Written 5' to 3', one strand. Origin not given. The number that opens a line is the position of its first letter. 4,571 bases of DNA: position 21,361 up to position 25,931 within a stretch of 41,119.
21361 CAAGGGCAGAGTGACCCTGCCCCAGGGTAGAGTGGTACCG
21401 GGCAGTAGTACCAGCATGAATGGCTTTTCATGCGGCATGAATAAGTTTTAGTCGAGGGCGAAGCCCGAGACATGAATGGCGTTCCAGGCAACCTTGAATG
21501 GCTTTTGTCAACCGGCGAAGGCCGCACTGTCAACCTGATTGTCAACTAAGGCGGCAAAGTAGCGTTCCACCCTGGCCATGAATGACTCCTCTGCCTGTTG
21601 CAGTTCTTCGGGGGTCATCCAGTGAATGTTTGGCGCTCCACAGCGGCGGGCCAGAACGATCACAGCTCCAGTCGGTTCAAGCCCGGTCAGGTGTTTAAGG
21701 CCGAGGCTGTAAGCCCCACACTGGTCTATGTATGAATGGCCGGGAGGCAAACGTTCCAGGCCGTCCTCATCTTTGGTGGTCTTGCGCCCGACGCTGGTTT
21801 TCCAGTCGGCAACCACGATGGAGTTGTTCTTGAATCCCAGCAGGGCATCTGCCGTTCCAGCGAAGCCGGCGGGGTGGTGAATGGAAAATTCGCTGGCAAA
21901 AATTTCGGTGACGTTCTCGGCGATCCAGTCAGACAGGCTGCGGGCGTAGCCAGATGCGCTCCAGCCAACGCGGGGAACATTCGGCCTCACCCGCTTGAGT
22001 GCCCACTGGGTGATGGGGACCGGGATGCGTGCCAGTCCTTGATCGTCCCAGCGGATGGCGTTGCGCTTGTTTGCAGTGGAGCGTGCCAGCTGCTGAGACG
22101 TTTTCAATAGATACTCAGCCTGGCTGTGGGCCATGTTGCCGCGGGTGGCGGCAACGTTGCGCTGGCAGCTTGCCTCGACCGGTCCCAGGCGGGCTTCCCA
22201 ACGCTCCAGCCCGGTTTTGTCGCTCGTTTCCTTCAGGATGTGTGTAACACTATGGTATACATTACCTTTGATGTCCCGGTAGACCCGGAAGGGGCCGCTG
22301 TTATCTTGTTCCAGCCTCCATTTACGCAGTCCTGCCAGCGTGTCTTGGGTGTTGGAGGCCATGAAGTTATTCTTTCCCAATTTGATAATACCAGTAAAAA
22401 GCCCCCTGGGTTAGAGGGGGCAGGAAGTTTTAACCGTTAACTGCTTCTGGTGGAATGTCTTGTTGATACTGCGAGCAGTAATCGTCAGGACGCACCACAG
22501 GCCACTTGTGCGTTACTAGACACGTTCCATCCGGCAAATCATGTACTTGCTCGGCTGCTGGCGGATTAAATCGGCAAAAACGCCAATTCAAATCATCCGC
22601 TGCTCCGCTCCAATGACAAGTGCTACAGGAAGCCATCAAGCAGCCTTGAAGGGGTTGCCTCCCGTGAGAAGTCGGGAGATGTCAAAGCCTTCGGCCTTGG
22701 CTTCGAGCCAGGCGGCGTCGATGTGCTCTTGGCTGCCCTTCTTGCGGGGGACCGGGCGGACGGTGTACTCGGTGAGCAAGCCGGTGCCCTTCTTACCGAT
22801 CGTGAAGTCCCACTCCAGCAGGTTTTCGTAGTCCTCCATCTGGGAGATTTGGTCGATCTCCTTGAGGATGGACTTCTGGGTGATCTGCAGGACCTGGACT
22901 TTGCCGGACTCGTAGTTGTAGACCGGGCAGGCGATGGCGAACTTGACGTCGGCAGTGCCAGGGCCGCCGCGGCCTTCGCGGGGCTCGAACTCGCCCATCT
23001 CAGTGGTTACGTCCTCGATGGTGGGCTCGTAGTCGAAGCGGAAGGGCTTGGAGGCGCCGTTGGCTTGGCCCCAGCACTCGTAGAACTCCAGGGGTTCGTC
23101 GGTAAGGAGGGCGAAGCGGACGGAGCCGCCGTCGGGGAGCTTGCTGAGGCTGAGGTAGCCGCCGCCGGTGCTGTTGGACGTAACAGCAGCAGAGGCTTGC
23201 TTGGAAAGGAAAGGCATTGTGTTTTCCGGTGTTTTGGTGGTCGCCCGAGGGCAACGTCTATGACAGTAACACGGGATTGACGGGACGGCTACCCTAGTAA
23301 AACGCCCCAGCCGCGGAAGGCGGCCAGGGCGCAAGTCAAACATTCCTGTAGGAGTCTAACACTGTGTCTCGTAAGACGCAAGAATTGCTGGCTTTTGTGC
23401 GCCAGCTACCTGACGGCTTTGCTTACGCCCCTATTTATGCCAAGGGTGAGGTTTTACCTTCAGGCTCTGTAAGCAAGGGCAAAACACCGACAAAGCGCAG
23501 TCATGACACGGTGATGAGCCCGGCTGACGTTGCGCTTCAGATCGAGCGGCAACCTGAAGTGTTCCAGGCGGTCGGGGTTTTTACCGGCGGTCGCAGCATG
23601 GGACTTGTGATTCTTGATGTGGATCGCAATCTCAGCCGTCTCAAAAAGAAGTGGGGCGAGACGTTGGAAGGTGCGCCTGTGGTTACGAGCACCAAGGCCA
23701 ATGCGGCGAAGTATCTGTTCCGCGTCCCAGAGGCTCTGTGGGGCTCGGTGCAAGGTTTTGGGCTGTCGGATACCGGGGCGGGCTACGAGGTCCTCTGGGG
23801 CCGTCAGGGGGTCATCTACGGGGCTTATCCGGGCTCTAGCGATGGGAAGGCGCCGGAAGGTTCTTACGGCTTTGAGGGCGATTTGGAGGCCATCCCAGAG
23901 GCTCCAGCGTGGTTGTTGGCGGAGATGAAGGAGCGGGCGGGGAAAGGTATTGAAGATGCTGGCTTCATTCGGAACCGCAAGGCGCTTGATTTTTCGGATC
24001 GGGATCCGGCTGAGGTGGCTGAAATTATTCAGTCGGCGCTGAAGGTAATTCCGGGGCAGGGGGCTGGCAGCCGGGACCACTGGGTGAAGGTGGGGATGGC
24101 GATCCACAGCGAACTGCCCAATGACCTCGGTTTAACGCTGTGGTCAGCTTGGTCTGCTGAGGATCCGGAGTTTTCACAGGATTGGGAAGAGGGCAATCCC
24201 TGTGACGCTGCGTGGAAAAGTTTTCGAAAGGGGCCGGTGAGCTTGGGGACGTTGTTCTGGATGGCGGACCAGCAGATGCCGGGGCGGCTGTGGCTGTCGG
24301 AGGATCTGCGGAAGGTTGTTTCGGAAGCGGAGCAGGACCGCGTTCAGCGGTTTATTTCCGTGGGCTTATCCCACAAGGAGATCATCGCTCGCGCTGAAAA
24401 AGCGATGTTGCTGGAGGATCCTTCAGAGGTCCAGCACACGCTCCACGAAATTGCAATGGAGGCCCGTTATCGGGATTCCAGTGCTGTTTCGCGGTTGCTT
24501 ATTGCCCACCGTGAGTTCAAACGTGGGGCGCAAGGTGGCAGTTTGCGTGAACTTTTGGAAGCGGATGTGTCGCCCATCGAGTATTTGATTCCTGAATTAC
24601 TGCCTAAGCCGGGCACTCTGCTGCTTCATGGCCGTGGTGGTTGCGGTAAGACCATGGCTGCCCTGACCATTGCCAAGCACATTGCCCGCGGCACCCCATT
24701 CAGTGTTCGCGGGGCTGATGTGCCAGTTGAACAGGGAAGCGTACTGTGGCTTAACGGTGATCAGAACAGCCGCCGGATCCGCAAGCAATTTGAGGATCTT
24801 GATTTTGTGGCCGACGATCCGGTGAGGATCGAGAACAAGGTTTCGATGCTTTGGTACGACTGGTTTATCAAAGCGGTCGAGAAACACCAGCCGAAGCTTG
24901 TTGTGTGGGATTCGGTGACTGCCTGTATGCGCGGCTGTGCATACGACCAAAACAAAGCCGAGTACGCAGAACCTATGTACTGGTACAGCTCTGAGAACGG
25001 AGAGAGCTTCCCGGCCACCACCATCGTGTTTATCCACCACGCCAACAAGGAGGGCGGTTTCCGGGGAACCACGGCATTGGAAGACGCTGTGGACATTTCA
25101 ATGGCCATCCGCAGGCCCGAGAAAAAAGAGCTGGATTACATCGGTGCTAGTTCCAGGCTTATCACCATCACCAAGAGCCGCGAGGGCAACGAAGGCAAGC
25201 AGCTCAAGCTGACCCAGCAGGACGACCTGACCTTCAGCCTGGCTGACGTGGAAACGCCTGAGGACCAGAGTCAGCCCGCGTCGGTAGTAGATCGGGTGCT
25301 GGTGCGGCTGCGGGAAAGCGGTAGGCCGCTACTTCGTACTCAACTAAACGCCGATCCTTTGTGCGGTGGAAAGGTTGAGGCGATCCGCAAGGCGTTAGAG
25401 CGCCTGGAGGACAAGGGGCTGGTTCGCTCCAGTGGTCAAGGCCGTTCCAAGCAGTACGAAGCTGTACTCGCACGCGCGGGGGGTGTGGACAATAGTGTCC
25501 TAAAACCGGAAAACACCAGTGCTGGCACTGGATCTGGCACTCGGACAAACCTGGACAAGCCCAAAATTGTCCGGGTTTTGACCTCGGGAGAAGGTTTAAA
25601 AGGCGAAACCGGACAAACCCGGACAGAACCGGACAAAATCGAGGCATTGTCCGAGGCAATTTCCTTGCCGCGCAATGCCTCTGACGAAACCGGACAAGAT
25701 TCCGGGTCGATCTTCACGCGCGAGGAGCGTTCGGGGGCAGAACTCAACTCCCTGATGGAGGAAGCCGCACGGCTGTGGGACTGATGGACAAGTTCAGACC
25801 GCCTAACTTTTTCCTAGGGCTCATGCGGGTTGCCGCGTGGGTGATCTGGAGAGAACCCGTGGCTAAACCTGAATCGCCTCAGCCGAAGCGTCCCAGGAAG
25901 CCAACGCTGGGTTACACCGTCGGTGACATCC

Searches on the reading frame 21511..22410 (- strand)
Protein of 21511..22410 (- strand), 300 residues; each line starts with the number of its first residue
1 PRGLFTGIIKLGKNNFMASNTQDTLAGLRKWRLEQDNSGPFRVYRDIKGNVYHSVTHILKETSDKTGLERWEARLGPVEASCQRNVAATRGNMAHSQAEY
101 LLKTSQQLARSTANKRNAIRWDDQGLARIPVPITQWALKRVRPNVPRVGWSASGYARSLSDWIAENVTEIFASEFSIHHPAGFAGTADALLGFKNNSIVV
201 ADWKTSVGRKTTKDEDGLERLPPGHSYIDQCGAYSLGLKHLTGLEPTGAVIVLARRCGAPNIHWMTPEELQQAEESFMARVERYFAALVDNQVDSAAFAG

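Call 59: search_protein_families(library=pfam, proteins=[window:21511-22410:-], max_evalue=0.001)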
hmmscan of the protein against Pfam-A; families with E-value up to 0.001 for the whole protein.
window:21511-22410:- (300 aa): 1 family
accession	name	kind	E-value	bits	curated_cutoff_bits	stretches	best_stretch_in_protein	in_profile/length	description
PF12705.13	PDDEXK_1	-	8e-09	36.2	22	1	87-290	34-222/247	PD-(D/E)XK nuclease superfamily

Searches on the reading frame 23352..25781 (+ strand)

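Call 59: search_protein_families(library=pfam, proteins=[window:23352-25781:+], max_evalue=0.001)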
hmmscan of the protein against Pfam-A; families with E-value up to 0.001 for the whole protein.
window:23352-25781:+ (810 aa): 3 families
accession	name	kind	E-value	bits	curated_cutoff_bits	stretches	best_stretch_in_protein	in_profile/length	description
PF13481.12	AAA_25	-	1.5e-21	77.4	27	1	402-568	15-194/195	AAA domain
PF08707.16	PriCT_2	-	7.5e-16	58.7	22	1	226-305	1-77/77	Primase C terminal 2 (PriCT-2)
PF09250.16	Prim-Pol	-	2.6e-05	25.1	22.8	1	37-187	14-158/158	Bifunctional DNA primase/polymerase, N-terminal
